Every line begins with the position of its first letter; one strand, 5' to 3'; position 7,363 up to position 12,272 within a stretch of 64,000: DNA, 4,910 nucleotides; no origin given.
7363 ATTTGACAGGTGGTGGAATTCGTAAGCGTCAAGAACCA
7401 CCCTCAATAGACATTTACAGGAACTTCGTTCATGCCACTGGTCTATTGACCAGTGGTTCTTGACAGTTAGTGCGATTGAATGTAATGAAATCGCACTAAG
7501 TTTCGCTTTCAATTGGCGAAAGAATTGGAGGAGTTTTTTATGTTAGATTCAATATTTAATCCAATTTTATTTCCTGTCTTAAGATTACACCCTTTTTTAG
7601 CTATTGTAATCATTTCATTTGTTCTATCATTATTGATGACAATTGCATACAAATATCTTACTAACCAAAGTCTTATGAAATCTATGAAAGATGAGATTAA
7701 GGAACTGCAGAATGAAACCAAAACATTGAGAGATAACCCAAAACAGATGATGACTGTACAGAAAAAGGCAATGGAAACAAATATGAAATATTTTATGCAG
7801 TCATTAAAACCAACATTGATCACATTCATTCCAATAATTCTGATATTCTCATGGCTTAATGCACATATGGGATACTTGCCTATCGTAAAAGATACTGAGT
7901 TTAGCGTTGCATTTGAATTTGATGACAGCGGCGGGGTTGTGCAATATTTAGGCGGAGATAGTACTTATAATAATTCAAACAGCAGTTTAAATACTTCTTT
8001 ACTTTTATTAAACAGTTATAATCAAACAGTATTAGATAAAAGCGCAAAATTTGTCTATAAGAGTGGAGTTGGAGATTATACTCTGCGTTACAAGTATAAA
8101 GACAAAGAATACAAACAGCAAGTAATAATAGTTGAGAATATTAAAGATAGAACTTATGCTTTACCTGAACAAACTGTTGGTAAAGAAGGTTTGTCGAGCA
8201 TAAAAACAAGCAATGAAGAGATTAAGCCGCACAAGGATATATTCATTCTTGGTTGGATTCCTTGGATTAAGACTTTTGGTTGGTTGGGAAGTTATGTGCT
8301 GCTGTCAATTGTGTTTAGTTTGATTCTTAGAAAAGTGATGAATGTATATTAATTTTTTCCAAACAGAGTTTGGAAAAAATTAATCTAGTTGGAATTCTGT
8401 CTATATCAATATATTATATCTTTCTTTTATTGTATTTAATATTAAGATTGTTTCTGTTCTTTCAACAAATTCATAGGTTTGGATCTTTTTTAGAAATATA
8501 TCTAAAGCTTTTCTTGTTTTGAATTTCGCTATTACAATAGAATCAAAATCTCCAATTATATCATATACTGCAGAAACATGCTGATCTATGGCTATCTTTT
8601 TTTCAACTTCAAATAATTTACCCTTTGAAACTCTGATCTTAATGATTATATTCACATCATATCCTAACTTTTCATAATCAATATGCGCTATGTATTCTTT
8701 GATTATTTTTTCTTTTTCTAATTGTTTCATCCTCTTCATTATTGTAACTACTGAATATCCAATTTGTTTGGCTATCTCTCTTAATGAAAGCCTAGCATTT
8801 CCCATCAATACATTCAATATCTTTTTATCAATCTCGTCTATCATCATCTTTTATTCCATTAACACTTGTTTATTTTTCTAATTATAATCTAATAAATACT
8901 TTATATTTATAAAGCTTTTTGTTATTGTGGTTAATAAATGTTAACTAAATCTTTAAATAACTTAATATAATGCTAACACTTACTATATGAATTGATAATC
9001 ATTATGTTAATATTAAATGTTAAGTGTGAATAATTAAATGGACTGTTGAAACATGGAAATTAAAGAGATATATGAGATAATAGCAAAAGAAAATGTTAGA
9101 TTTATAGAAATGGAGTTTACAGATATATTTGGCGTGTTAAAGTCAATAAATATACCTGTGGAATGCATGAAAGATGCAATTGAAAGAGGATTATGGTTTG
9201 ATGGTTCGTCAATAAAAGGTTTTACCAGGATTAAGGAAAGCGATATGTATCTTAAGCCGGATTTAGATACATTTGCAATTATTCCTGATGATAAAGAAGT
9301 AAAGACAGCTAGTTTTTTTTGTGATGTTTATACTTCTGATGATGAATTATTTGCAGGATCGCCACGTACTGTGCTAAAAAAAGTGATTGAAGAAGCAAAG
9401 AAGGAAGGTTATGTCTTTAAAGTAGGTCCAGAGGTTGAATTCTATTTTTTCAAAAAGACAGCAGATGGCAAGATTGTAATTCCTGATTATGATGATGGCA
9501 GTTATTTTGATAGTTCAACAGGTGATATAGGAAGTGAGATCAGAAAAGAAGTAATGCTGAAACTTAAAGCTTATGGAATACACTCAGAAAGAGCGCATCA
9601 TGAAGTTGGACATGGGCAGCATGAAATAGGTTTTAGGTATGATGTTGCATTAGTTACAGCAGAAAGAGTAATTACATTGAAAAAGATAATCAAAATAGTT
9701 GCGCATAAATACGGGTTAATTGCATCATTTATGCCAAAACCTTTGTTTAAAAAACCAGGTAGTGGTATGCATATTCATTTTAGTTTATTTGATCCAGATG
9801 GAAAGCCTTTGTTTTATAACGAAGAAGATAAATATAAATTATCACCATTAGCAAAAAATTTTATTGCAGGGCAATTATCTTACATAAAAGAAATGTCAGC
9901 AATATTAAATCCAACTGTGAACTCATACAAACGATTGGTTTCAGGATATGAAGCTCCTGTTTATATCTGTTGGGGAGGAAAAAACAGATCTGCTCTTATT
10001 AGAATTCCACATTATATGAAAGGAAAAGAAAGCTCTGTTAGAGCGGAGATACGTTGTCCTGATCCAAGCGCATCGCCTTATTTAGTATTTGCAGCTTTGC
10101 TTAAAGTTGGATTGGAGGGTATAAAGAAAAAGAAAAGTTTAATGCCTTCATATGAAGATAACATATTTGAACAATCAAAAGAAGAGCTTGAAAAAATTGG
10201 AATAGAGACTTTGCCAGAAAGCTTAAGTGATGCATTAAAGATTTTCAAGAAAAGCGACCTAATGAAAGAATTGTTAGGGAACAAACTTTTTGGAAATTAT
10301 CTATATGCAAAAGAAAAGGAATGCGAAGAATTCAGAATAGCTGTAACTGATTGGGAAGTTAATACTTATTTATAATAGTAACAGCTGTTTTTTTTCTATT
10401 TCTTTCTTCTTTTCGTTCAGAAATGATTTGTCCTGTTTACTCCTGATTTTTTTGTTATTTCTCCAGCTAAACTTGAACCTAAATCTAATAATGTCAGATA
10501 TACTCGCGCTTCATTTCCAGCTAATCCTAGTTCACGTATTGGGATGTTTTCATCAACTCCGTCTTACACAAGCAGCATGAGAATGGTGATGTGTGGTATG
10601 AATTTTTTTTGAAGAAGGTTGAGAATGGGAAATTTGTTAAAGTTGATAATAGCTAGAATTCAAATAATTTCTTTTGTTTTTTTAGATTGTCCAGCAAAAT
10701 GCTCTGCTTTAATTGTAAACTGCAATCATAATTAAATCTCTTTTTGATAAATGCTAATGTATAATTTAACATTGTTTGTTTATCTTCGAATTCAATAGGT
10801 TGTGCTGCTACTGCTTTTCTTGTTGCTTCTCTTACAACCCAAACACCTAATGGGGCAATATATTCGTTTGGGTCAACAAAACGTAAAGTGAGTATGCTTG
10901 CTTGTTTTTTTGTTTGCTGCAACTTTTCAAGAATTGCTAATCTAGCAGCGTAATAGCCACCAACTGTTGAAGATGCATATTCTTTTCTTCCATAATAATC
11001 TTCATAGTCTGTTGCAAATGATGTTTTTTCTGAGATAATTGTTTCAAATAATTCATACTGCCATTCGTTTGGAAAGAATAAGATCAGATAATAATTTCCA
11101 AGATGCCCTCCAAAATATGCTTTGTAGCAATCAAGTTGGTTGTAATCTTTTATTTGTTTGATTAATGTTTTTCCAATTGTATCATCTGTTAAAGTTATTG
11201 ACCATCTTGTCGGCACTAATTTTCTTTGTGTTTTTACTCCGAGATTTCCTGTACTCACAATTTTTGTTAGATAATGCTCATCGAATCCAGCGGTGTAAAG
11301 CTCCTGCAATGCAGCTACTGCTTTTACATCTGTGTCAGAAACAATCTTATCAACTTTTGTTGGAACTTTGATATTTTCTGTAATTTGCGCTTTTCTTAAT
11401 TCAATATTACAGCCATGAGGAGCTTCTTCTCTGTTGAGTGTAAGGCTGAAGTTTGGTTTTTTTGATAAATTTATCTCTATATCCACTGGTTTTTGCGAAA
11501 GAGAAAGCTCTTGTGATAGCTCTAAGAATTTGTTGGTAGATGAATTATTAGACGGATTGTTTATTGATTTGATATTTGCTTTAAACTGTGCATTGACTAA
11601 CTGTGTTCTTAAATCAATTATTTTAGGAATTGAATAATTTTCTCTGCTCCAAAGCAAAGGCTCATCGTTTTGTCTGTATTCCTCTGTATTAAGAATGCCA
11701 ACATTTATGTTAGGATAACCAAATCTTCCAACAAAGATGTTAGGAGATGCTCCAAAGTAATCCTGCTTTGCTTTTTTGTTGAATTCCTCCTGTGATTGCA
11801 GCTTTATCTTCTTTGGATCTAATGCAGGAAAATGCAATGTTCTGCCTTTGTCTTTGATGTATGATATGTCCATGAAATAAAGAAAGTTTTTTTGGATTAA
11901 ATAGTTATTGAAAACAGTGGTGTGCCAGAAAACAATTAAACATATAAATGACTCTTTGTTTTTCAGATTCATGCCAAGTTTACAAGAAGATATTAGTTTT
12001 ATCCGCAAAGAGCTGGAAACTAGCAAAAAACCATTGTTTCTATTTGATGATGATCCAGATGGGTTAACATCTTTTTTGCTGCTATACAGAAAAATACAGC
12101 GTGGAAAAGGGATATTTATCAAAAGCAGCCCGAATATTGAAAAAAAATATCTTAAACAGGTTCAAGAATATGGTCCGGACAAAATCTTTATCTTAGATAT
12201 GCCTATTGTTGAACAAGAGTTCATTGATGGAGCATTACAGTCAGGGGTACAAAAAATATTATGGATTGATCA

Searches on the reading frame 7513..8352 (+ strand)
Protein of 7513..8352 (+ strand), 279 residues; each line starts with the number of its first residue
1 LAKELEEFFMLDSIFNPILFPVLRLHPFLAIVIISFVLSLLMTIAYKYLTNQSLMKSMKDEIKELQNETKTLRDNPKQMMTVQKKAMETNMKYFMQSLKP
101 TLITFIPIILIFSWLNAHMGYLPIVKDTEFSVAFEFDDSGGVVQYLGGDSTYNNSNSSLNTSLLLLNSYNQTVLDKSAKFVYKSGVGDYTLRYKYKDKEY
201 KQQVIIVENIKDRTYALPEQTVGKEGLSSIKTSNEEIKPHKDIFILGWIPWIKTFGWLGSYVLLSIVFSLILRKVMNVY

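Call 11: search_protein_families(library=pfam, proteins=[window:7513-8352:+])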
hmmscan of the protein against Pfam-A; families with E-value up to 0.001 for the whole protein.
window:7513-8352:+ (279 aa): 4 families
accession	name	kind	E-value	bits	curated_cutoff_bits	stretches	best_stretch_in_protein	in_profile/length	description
PF01956.21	EMC3_TMCO1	-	5.3e-14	52.8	27.1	1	18-126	3-119/169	Integral membrane protein EMC3/TMCO1-like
PF13858.11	DUF4199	-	6e-07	30.5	32.3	1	29-113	72-156/165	Protein of unknown function (DUF4199)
PF09991.14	DUF2232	-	3.3e-05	23.6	27.8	1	29-117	89-177/290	Predicted membrane protein (DUF2232)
PF02096.25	60KD_IMP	-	5.3e-05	23.7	35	1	29-117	3-89/163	60Kd inner membrane protein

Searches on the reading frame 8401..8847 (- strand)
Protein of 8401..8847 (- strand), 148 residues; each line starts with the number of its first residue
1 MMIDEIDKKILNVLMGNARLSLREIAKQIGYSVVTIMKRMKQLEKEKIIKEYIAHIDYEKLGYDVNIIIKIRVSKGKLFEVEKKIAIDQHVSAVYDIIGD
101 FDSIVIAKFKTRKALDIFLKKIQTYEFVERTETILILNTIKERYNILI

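Call 64: search_protein_families(library=pfam, proteins=[window:8401-8847:-], max_evalue=0.01)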
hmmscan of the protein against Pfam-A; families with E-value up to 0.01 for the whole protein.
window:8401-8847:- (148 aa): 10 families
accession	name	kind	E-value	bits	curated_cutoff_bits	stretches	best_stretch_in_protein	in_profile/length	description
PF13412.12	HTH_24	-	9.2e-14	51.2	21.9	1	3-50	1-48/48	Winged helix-turn-helix DNA-binding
PF13404.12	HTH_AsnC-type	-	1e-12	48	27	1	3-44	1-42/42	AsnC-type helix-turn-helix domain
PF01037.27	AsnC_trans_reg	-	2.6e-10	40.5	25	1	69-139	1-73/73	Lrp/AsnC ligand binding domain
PF08280.17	HTH_Mga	-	0.00016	22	23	1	7-45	7-45/59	M protein trans-acting positive regulator (MGA) HTH domain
PF18024.7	HTH_50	-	0.00039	20.5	27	1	3-42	8-46/50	Helix-turn-helix domain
PF13545.12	HTH_Crp_2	-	0.00053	20.3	27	1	19-61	22-67/70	Crp-like helix-turn-helix domain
PF00392.27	GntR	-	0.00089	19.3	27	1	4-49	7-54/64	Bacterial regulatory proteins, gntR family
PF08279.18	HTH_11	-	0.00096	19.4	25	1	8-46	3-42/55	HTH domain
PF25212.1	HVO_A0114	-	0.0042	17.3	27.6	1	9-50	26-67/84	HVO_A0114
PF13936.12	HTH_38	-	0.0052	16.9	27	0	17-40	18-41/44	Helix-turn-helix domain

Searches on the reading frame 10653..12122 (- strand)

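Call 11: search_protein_families(library=pfam, proteins=[window:10653-12122:-])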
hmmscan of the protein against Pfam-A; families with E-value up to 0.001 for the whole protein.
window:10653-12122:- (489 aa): 2 families
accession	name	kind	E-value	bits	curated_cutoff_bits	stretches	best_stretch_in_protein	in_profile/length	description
PF04894.17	Nre_N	-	1e-73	248.9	25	1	108-362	13-263/270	Archaeal Nre, N-terminal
PF04895.17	Nre_C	-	7.7e-28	97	27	1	374-489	1-110/110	Archaeal Nre, C-terminal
